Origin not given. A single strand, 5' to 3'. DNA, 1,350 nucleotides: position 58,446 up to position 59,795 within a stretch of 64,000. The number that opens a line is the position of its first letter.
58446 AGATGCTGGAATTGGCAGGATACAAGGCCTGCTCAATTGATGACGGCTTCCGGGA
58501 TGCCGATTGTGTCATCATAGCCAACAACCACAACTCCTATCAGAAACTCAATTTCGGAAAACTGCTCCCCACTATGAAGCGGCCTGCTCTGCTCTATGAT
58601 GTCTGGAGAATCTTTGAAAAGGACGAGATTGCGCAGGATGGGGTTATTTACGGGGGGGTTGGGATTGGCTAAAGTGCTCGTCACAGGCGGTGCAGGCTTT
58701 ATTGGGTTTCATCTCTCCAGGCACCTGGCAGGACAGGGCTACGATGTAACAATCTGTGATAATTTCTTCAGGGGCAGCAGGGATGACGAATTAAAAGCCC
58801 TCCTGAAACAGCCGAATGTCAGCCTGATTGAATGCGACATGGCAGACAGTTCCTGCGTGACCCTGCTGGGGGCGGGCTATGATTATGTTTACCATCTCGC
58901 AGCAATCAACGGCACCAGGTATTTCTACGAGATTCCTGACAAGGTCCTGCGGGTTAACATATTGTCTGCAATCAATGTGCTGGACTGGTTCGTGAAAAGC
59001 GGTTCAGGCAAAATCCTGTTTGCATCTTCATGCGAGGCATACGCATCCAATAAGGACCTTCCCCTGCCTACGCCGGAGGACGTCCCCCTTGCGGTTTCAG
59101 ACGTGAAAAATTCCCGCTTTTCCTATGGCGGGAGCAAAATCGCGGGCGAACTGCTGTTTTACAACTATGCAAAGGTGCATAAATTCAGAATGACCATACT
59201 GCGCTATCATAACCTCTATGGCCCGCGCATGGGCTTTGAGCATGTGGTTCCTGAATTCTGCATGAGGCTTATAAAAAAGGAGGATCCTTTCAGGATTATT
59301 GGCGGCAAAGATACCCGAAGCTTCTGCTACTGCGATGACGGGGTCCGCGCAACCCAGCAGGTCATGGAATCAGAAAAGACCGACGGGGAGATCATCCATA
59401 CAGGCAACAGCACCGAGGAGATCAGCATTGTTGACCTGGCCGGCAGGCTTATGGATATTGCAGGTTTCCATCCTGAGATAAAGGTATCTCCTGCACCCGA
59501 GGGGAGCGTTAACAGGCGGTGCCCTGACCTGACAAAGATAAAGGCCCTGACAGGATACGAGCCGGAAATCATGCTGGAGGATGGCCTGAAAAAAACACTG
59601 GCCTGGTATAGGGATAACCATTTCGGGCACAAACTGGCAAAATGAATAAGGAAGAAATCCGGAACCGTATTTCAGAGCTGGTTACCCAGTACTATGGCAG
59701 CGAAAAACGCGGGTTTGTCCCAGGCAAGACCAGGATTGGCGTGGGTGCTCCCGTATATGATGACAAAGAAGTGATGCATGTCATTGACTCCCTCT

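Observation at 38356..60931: Predicted product is an unusually decorated deoxy/amino sugar: two E1/ColD-like 3-dehydratases with Fe-S-like Cys motifs, carbamoyltransferase and five class-B rSAMs alongside ugd/UXS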

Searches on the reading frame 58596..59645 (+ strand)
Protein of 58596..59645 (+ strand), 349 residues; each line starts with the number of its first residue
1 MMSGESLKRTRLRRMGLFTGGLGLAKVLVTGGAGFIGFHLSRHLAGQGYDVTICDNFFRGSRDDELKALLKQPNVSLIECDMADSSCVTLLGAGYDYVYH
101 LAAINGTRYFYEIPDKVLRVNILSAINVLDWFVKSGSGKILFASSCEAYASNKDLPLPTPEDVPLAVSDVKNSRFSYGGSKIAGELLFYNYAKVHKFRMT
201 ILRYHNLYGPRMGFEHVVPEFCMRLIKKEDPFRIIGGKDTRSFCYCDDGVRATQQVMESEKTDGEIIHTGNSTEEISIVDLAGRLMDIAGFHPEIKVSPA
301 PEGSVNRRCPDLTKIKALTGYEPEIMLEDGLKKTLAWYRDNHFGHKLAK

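Call 5: search_protein_families(library=pfam, proteins=[window:58596-59645:+])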
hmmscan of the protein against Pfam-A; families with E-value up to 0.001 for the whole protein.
window:58596-59645:+ (349 aa): 9 families
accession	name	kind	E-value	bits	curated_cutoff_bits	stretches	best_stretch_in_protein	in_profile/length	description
PF01370.27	Epimerase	-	2.3e-44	152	20.9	1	27-266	1-236/240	NAD dependent epimerase/dehydratase family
PF16363.11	GDP_Man_Dehyd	-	1.1e-38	134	27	1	28-334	1-332/332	GDP-mannose 4,6 dehydratase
PF01073.25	3Beta_HSD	-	1.1e-11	44.7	22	1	28-153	1-124/280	3-beta hydroxysteroid dehydrogenase/isomerase family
PF02719.21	Polysacc_synt_2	-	8.2e-11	42.1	20.2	1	176-294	137-252/293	Polysaccharide biosynthesis protein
PF04321.23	RmlD_sub_bind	-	1.8e-07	31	27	1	26-302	2-243/287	RmlD substrate binding domain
PF07993.18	NAD_binding_4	-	3.4e-06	26.9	20.1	1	92-209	86-209/258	Male sterility protein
PF00106.31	adh_short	-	4.2e-06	26.8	26.6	1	27-148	3-139/195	short chain dehydrogenase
PF05368.20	NmrA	-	9.6e-05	22.5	27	1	26-100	4-75/298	NmrA-like family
PF13460.12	NAD_binding_10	-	0.0004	20.7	27.2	1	31-153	1-107/184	NAD(P)H-binding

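Call 8: search_protein_families(library=ncbifam, proteins=[window:58596-59645:+])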
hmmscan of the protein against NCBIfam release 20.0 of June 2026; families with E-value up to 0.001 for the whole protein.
window:58596-59645:+ (349 aa): 28 families (the best 25 are shown)
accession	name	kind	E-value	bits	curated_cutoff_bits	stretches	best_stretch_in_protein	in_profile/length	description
TIGR04180.1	EDH_00030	hypoth_equivalog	2.9e-39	134.9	475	1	27-324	1-295/297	NAD-dependent 4,6-dehydratase LegB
TIGR01181.1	dTDP_gluc_dehyt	equivalog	3.3e-32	111.8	365.1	1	26-342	1-315/321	dTDP-glucose 4,6-dehydratase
TIGR01179.1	galE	equivalog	2.3e-30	105.6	262.3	1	26-341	1-328/332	UDP-glucose 4-epimerase GalE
NF008872.0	PRK11908.1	equivalog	7e-26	91.1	294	1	25-342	2-339/349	bifunctional UDP-4-keto-pentose/UDP-xylose synthase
NF005998.1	PRK08125.1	equivalog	8.2e-22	77.3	777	1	25-336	316-647/649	bifunctional UDP-4-amino-4-deoxy-L-arabinose formyltransferase/UDP-glucuronic acid oxidase ArnA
NF047922.1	GDPFucSynFcl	equivalog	1.3e-19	70.8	500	1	97-342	56-305/308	GDP-L-fucose synthase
TIGR02197.1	heptose_epim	equivalog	6.4e-19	68.3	274.6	1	27-340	1-315/316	ADP-glyceromanno-heptose 6-epimerase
NF011728.1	PRK15181.1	equivalog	1.4e-18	67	760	1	26-342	17-341/348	Vi polysaccharide biosynthesis UDP-N-acetylglucosaminuronic acid C-4 epimerase TviC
TIGR03466.1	HpnA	hypoth_equivalog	8.9e-13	47.8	367.65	1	26-167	2-134/327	hopanoid-associated sugar epimerase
NF007490.0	PRK10084.1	subfamily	9.7e-13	47.8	649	1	26-342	2-338/361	dTDP-glucose 4,6-dehydratase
NF043036.1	ErythonDh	equivalog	1e-12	47.9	325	1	26-193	2-165/321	D-erythronate dehydrogenase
NF042422.1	oxyalk_red_OleD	equivalog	1.4e-12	47.7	580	1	26-258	2-216/329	2-alkyl-3-oxoalkanoate reductase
NF047837.1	UDPAcbARedWbcJ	equivalog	2.5e-11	43.1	500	1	173-287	99-213/372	UDP-2-acetamido-2,6-beta-L-arabino-hexul-4-ose reductase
NF042423.1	oxyalk_red_Shew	equivalog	4.7e-10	39.1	580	1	25-248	9-212/331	2-alkyl-3-oxoalkanoate reductase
NF007582.0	PRK10217.1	equivalog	8.6e-10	38.2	698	1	25-342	2-335/355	dTDP-glucose 4,6-dehydratase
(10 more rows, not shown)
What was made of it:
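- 58596 also scores against LegB-type and dTDP-glucose 4,6-dehydratases (135 and 112 bits, call 8).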

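Call 28: search_solved_structures(query=window:58596-59645:+, max_evalue=1e-15)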
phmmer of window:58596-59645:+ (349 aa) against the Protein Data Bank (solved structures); distinct sequences matched with E-value up to 1e-15: 49.
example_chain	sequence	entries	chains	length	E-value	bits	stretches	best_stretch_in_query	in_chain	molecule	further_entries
4lk3_A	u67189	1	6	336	1.8e-36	129.5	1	26-340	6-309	UDP-glucuronic acid decarboxylase 1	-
2b69_A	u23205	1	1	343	2.3e-36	129.1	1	25-340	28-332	UDP-glucuronate decarboxylase 1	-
4gll_A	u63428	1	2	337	3e-36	128.7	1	26-340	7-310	UDP-glucuronic acid decarboxylase 1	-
4m55_A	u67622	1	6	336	3.3e-36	128.6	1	26-340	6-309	UDP-glucuronic acid decarboxylase 1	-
4zrm_A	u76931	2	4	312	4.7e-36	128.1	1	26-340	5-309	UDP-glucose 4-epimerase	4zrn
3icp_A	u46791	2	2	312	1.7e-34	123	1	26-335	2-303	NAD-dependent epimerase/dehydratase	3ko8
3aw9_A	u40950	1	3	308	7.4e-31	111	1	26-335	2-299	NAD-dependent epimerase/dehydratase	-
8vr2_A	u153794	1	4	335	1.4e-28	103.5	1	25-341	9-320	NAD-dependent epimerase/dehydratase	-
5u4q_A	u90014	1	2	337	2.1e-28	102.9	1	25-341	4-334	dTDP-glucose 4,6-dehydratase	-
8rdg_A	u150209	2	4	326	1.7e-27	100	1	26-335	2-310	SDR family NAD(P)-dependent oxidoreductase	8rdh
6pmh_A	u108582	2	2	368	2.8e-27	99.2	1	27-341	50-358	UDP-glucose 4-epimerase related protein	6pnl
8rdi_A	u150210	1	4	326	5e-27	98.4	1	26-335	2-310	SDR family NAD(P)-dependent oxidoreductase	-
8shh_A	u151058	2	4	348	6.8e-27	98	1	23-342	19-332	dTDP-glucose 4,6-dehydratase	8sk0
6zl6_A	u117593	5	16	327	1e-25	94.1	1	26-337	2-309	Epimerase domain-containing protein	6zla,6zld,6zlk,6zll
6zlj_A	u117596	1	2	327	2.9e-25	92.6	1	26-337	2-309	Epimerase domain-containing protein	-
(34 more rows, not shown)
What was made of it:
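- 58596..59645 (+): UXS-like SDR ('SSCEAY', 'YGGSK', 'RRCPD'). Predicted NDP-hexuronate 4-oxidase/decarboxylase that releases a 4-keto-pentose. Best PDB hit human UXS1 130 bits (call 28).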

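Call 65: search_solved_structures(query=A3, max_evalue=1e-20, show_alignments=2)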
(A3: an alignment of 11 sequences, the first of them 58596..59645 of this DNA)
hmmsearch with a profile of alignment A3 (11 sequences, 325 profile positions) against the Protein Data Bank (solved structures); distinct sequences matched with E-value up to 1e-20: 109 (the best 60 are shown).
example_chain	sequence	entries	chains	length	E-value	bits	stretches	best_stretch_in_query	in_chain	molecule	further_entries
4lk3_A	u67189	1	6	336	1.6e-61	211.5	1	2-321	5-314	UDP-glucuronic acid decarboxylase 1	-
4m55_A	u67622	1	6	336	2.8e-61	210.7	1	2-321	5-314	UDP-glucuronic acid decarboxylase 1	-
4gll_A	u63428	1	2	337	3.5e-61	210.4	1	2-321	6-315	UDP-glucuronic acid decarboxylase 1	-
2b69_A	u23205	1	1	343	3.9e-61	210.3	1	2-321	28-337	UDP-glucuronate decarboxylase 1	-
8vr2_A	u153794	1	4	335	5.3e-58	200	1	2-319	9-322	NAD-dependent epimerase/dehydratase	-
8rdg_A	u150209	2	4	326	4.7e-54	187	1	3-317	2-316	SDR family NAD(P)-dependent oxidoreductase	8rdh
8rdi_A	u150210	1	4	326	3.3e-53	184.2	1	3-317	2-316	SDR family NAD(P)-dependent oxidoreductase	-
4zrm_A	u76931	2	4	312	4.9e-51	177.1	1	2-317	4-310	UDP-glucose 4-epimerase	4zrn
6zl6_A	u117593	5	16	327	1.1e-50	175.9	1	2-316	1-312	Epimerase domain-containing protein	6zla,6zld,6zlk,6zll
6zlj_A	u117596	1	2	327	6.8e-50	173.3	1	2-316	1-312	Epimerase domain-containing protein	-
2c59_A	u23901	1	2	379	7.7e-47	163.3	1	3-321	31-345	GDP-MANNOSE-3', 5'-EPIMERASE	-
2c5e_A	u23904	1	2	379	1e-46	162.9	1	3-321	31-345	GDP-MANNOSE-3', 5'-EPIMERASE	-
5u4q_A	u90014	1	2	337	4.3e-46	160.8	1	2-318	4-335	dTDP-glucose 4,6-dehydratase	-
2c54_A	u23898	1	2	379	4.3e-46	160.8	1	3-321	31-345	GDP-MANNOSE-3', 5'-EPIMERASE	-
3ru7_A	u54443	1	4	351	5e-46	160.6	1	4-319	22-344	WbgU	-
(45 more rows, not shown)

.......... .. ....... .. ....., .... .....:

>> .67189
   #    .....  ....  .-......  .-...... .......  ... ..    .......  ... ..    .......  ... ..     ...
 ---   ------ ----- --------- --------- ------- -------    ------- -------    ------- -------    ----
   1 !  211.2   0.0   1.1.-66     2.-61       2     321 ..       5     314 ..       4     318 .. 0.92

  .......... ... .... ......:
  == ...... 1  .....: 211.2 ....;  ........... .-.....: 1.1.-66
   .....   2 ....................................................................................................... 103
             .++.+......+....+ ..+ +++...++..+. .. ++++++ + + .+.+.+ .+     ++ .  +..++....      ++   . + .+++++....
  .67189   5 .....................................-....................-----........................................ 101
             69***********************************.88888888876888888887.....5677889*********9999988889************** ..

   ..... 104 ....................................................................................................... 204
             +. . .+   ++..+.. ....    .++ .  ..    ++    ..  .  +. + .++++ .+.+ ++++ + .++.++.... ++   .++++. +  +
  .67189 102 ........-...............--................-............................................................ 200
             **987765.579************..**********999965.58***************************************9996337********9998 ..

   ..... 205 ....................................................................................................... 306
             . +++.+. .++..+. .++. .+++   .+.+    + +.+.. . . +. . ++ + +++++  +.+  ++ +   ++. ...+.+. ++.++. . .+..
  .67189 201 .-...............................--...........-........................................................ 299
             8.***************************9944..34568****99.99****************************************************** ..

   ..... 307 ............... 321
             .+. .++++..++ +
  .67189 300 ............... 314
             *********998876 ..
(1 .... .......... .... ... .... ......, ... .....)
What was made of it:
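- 58596..59645 (+): A profile of 11 cassette SDRs scores UXS1 211 bits, GalE 177, RmlB 161, ArnA 142 (call 65).
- On Arn-type (Ugd/ArnA/ArnB) 4-keto-pentose pathway: The SDR profile hits UXS1 best, at 211 bits (call 65).
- The cassette-SDR profile hits UXS1 best, at 211 bits (call 65). The margin of UXS1 over other SDRs is modest (call 65).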
